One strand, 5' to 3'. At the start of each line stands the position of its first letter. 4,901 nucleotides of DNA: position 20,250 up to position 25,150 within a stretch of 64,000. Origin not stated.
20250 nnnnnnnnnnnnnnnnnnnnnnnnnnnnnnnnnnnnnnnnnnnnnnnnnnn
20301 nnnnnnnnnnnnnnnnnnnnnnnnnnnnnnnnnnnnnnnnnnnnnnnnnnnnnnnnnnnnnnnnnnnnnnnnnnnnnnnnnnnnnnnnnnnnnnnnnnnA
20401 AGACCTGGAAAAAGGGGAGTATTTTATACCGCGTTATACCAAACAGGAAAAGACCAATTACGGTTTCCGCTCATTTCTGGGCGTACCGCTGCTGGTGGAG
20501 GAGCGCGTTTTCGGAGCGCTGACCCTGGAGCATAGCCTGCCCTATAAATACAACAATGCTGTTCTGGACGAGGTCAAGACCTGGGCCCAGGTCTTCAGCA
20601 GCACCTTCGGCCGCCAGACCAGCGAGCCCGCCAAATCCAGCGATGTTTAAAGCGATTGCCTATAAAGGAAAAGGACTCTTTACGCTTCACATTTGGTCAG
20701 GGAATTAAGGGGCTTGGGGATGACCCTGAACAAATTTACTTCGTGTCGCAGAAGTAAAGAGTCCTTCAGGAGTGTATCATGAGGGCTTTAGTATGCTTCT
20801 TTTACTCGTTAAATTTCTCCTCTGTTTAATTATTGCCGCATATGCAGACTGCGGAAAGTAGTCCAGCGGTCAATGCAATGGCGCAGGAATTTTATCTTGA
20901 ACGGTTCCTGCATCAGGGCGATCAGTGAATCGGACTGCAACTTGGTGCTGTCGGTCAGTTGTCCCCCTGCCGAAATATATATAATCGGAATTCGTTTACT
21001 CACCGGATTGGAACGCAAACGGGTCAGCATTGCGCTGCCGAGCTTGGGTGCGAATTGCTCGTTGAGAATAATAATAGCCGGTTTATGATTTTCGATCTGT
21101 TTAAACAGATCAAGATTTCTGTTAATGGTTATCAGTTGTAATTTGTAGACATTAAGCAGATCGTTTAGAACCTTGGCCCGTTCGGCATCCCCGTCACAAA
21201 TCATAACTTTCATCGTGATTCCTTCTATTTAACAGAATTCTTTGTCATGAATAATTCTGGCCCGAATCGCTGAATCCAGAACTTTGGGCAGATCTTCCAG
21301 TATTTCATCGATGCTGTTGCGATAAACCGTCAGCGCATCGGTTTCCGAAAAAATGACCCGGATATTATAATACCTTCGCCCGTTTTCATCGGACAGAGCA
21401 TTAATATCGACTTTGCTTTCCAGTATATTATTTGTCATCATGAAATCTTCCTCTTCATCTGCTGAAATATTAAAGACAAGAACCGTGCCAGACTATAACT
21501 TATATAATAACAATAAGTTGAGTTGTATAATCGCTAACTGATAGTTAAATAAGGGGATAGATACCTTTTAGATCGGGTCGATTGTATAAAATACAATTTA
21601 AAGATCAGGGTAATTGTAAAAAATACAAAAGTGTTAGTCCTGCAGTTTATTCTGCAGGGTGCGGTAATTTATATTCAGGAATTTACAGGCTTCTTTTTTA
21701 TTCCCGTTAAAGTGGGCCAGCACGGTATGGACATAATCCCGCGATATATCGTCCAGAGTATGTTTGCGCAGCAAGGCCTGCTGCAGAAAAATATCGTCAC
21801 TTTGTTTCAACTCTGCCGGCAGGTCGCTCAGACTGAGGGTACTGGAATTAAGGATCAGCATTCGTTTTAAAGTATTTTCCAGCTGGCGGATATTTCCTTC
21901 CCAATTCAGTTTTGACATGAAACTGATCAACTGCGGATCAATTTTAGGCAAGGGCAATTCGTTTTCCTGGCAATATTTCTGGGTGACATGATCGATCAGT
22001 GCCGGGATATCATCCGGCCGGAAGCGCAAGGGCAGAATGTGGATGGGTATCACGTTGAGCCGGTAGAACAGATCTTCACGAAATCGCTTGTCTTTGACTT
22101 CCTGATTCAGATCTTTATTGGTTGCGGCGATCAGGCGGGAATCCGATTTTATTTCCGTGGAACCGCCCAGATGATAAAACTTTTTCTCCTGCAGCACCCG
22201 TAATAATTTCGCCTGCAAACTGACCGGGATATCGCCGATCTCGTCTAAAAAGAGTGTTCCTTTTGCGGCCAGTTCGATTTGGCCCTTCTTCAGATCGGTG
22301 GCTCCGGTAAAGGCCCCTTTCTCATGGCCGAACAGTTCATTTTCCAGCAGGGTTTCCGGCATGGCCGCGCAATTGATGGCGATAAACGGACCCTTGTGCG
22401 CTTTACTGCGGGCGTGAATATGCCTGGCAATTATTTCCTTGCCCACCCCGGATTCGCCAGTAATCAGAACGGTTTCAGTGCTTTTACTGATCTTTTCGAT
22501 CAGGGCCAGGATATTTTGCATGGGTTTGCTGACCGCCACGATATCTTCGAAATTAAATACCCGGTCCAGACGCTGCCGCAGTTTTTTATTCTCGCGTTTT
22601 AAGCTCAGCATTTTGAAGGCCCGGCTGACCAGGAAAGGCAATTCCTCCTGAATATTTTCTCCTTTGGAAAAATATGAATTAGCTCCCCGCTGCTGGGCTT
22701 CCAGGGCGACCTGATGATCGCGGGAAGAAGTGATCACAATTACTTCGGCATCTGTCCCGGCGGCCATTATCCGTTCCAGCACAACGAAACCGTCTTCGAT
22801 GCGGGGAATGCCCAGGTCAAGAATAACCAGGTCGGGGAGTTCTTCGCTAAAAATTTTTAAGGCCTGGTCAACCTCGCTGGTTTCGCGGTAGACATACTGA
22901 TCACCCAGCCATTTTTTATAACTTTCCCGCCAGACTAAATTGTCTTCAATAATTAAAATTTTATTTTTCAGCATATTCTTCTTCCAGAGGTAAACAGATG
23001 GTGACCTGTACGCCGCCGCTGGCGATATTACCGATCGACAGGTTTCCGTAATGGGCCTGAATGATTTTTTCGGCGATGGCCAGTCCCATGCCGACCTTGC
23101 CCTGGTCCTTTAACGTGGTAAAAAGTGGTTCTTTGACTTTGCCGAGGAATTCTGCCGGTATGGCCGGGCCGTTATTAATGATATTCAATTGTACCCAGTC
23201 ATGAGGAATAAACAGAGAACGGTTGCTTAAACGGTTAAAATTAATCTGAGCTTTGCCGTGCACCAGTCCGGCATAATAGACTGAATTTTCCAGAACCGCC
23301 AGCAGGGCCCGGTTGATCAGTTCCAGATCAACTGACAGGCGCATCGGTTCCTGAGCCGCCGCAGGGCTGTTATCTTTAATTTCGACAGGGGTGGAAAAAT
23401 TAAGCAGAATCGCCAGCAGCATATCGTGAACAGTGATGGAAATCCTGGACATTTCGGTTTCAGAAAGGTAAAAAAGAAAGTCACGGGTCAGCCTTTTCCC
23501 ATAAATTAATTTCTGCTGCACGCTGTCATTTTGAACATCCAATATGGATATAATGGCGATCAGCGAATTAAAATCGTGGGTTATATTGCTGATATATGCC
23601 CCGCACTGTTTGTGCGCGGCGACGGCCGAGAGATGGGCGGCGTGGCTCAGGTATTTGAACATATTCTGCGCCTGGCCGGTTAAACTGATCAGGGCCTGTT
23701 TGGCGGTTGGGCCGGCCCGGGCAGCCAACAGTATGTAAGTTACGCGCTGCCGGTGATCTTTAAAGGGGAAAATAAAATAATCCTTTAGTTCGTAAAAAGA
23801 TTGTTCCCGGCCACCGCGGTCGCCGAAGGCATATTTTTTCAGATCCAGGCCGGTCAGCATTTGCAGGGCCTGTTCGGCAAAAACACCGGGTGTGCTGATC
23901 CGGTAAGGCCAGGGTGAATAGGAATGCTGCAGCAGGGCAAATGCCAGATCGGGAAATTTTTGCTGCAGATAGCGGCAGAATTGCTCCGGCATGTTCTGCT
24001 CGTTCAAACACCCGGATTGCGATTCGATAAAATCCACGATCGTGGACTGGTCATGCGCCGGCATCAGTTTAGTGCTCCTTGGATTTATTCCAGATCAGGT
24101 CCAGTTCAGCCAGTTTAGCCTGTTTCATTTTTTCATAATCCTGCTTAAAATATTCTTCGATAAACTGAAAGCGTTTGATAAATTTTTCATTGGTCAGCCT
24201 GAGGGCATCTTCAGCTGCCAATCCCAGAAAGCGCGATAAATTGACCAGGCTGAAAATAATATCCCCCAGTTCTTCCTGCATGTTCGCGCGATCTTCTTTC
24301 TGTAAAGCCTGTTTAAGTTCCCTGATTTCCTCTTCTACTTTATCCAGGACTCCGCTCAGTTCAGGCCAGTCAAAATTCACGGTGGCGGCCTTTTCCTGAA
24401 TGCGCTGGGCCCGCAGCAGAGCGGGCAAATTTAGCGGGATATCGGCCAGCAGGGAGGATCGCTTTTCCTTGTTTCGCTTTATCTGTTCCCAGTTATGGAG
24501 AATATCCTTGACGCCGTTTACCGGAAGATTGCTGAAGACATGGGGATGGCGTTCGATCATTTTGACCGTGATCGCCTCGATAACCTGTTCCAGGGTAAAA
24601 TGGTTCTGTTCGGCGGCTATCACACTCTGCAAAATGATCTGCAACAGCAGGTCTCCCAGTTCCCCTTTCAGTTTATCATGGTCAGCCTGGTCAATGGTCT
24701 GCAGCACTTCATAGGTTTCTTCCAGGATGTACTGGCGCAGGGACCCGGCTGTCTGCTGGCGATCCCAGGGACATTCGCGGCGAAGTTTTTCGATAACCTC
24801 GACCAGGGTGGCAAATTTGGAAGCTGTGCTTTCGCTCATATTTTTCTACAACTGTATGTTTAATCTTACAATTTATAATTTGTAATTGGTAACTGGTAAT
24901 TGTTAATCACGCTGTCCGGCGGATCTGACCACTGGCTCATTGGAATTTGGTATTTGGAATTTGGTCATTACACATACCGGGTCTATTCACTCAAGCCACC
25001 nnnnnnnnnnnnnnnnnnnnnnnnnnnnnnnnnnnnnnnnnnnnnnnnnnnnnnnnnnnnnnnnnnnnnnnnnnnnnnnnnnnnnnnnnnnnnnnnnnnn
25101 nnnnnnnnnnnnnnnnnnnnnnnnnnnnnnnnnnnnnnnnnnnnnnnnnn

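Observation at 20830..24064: Sigma-54 signalling cassette: HK -> NtrC-type activator -> paired palindromic UAS + -24/-12-like promoter -> 70-aa protein + stand-alone receiver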

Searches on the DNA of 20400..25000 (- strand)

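Call 68: search_rna_families(source=window, start=20400, end=25000, threshold=evalue, max_evalue=1)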
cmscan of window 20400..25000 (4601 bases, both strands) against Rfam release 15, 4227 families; matches with E-value up to 1: 1.
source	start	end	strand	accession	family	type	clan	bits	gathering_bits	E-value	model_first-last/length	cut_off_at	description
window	24192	24259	+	RF01977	HOTAIRM1_3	Gene; lncRNA;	-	19.6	37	0.15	1-59/59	no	HOX antisense intergenic RNA myeloid 1 conserved region 3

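Call 76: search_rna_families(source=window, start=20630, end=20840, threshold=evalue, max_evalue=10, show_alignments=2)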
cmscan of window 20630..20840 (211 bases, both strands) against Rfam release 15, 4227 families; matches with E-value up to 10: 5.
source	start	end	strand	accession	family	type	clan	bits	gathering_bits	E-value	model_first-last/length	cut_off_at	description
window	20754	20818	+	RF02589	Spy779816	Gene; sRNA;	-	14.8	67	6.3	1-88/88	no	S. pyogenes small RNA 779816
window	20736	20833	+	RF02863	sRNA_2410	Gene; sRNA;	-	12.3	61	9.2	1-196/196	no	Enterococcus sRNA 2410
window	20726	20831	-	RF02191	TCL6_1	Gene; lncRNA;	-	10.9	60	3.1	1-113/113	no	T-cell leukemia/lymphoma 6 conserved region 1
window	20665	20689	+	RF02213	ZFAT-AS1_3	Gene; lncRNA;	-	9.9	70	6.1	54-80/80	no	ZFAT antisense RNA 1 conserved region 3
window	20709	20779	+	RF02922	RAGATH-32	Cis-reg;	-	9.7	41.8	7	1-78/78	no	RAGATH-32 RNA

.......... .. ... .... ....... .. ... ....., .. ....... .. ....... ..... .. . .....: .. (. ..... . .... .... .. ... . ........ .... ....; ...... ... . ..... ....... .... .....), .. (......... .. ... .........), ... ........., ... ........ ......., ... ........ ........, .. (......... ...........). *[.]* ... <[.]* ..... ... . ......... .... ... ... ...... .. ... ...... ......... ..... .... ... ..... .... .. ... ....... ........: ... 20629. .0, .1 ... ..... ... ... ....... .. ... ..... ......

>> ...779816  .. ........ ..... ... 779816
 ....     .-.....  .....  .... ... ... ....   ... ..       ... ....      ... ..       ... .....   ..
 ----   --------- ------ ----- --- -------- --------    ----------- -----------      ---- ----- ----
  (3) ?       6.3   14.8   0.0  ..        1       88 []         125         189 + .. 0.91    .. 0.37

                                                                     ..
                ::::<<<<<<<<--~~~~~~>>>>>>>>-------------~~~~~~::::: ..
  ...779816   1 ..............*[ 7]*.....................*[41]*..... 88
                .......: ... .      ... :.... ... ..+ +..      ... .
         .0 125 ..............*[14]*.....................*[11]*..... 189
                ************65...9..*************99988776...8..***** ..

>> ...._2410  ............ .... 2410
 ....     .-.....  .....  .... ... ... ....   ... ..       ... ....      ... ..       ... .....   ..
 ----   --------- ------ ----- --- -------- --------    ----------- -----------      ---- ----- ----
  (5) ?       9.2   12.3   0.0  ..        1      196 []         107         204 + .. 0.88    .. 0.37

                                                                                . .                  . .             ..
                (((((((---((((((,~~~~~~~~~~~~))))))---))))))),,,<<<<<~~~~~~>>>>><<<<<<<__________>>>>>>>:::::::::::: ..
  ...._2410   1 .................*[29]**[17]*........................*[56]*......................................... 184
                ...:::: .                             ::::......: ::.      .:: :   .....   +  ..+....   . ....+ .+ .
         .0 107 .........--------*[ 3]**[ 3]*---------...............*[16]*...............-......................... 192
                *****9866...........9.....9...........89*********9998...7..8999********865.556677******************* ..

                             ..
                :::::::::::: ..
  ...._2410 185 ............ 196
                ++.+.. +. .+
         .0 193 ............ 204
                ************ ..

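Call 79: build_rna_model(alignment_id=A6)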
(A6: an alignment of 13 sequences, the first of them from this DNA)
Model R1 built from alignment A6 (13 sequences, 134 columns); structure: RNAalifold consensus.
model positions 125; base pairs 21; branch points 0; effective number of sequences 2.11; information 0.59 bits per position. Calibrated on 0.2 Mb of random sequence (short: E-values are rough).
structure used (alignment columns):
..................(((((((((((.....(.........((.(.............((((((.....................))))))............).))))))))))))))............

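Call 80: search_with_rna_model(model_id=R1, sources=[window, L003, L005, L008, L010, L011, L013, L015, L017, L018, L021, L022, L023, L024, L025, L026, L028, L029, L030, L031, L032, L019, L012, L027, L004, L014, L016, L020], max_evalue=1, make_alignment=true)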
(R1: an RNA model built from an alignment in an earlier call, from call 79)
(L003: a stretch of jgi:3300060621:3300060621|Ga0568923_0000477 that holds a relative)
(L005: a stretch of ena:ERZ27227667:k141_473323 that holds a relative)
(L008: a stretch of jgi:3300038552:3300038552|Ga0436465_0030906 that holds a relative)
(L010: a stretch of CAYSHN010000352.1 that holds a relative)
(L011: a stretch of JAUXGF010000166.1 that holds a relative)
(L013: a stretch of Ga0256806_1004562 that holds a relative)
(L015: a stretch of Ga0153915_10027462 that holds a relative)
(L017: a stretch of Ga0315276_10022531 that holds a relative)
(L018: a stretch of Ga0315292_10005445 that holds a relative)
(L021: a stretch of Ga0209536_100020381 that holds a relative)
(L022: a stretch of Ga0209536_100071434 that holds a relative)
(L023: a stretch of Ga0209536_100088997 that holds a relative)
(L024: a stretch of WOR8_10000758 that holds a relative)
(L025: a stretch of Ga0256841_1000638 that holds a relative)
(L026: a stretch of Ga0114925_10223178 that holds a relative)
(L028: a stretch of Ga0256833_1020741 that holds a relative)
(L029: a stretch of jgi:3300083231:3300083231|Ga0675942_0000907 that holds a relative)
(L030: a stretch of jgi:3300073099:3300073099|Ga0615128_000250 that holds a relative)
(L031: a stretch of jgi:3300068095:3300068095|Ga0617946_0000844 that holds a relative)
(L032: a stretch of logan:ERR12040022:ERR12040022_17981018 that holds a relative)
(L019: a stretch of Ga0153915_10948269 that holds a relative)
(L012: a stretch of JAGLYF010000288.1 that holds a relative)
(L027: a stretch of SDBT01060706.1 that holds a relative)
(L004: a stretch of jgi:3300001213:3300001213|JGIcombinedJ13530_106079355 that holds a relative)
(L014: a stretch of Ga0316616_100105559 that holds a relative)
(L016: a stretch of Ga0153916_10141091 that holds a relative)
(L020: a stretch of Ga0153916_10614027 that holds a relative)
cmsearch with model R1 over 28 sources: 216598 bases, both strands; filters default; matches with E-value up to 1: 38.
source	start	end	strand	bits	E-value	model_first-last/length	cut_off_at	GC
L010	2927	3051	+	141.7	4.9e-35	1-125/125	no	0.44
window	20659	20783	-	141.5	5.6e-35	1-125/125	no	0.44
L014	684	808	+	141.5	5.6e-35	1-125/125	no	0.44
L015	4301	4425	+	140.1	1.4e-34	1-125/125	no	0.41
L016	888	1012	+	140.1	1.4e-34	1-125/125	no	0.41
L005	7990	8114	+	138.5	3.6e-34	1-125/125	no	0.42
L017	5556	5681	+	138.1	4.4e-34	1-125/125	no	0.4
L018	1978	2103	+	138.1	4.4e-34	1-125/125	no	0.4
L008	2867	2990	+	136.4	1.3e-33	1-125/125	no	0.45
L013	1001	1124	+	135.8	1.9e-33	1-125/125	no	0.44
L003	805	929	+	135.2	2.8e-33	1-125/125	no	0.41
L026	1012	1136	+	124.1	2.4e-30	1-125/125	no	0.39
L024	6723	6846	+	121.1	1.5e-29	1-125/125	no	0.39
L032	830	954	+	114.9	6.7e-28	1-125/125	no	0.39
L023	3505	3628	+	100.5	4.6e-24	1-125/125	no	0.42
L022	1516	1645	+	98.4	1.7e-23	1-125/125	no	0.45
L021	1641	1769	+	97.7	2.5e-23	1-125/125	no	0.4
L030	6507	6633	+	92.6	5.7e-22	1-125/125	no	0.46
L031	2669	2795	+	92.6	5.7e-22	1-125/125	no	0.46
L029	6497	6625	+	70.6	4.1e-16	1-125/125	no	0.4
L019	952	1001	+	33.6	2.9e-06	1-49/125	3'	0.42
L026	1029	1124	-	20.4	0.0097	18-113/125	no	0.4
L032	848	942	-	18.5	0.03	18-113/125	no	0.4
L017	5574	5669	-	18.1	0.039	18-113/125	no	0.42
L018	1996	2091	-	18.1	0.039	18-113/125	no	0.42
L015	4318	4413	-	17.1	0.07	18-113/125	no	0.43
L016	905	1000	-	17.1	0.07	18-113/125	no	0.43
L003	822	917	-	16.6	0.097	18-113/125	no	0.42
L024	6740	6834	-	15.8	0.15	18-113/125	no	0.38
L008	2884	2978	-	15.7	0.17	18-113/125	no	0.46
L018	6679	6841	+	15.6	0.18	1-125/125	no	0.4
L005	8007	8102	-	15.6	0.18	18-113/125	no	0.44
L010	2944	3039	-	15.3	0.21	18-113/125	no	0.45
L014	701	796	-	15.3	0.21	18-113/125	no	0.45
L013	1018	1112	-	15.2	0.22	18-113/125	no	0.46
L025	7725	7825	+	13.9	0.51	1-125/125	no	0.43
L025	6757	6840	+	12.8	0.96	1-125/125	no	0.3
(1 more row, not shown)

Alignment A7: 38 matches aligned to the model, 204 columns, each read 5' to 3' on its own strand. Consensus structure (alignment columns), stored with it:
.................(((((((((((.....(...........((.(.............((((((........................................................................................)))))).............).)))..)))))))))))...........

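Call 81: search_with_rna_model(model_id=R1, sources=[window, L003, L005, L008, L013, L015, L017, L021, L022, L023, L024, L026, L029, L030, L032], max_evalue=1e-10, make_alignment=true, show_alignments=0)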
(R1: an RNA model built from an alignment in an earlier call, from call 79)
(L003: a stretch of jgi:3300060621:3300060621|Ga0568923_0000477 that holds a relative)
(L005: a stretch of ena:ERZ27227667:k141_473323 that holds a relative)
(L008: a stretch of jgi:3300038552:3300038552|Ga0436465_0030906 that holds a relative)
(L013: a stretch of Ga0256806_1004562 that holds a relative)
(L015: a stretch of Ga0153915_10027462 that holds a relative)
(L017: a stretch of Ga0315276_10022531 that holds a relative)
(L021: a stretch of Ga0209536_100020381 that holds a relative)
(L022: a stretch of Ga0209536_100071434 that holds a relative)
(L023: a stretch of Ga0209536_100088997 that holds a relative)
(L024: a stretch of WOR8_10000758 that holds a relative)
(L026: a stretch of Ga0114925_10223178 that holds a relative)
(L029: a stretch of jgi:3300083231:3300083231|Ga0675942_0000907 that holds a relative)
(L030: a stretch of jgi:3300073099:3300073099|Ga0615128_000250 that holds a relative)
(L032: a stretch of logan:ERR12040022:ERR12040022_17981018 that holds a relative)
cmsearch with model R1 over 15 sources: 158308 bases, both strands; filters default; matches with E-value up to 1e-10: 15.
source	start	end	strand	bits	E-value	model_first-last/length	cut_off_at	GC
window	20659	20783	-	141.5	4.1e-35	1-125/125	no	0.44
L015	4301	4425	+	140.1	9.9e-35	1-125/125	no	0.41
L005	7990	8114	+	138.5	2.6e-34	1-125/125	no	0.42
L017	5556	5681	+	138.1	3.2e-34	1-125/125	no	0.4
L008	2867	2990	+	136.4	9.4e-34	1-125/125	no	0.45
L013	1001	1124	+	135.8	1.4e-33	1-125/125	no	0.44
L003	805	929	+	135.2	2e-33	1-125/125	no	0.41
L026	1012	1136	+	124.1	1.7e-30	1-125/125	no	0.39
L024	6723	6846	+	121.1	1.1e-29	1-125/125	no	0.39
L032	830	954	+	114.9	4.9e-28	1-125/125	no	0.39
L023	3505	3628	+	100.5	3.4e-24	1-125/125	no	0.42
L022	1516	1645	+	98.4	1.2e-23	1-125/125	no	0.45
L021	1641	1769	+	97.7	1.8e-23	1-125/125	no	0.4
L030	6507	6633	+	92.6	4.1e-22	1-125/125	no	0.46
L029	6497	6625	+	70.6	3e-16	1-125/125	no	0.4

Alignment A8: 15 matches aligned to the model, 135 columns, each read 5' to 3' on its own strand. Consensus structure (alignment columns), stored with it:
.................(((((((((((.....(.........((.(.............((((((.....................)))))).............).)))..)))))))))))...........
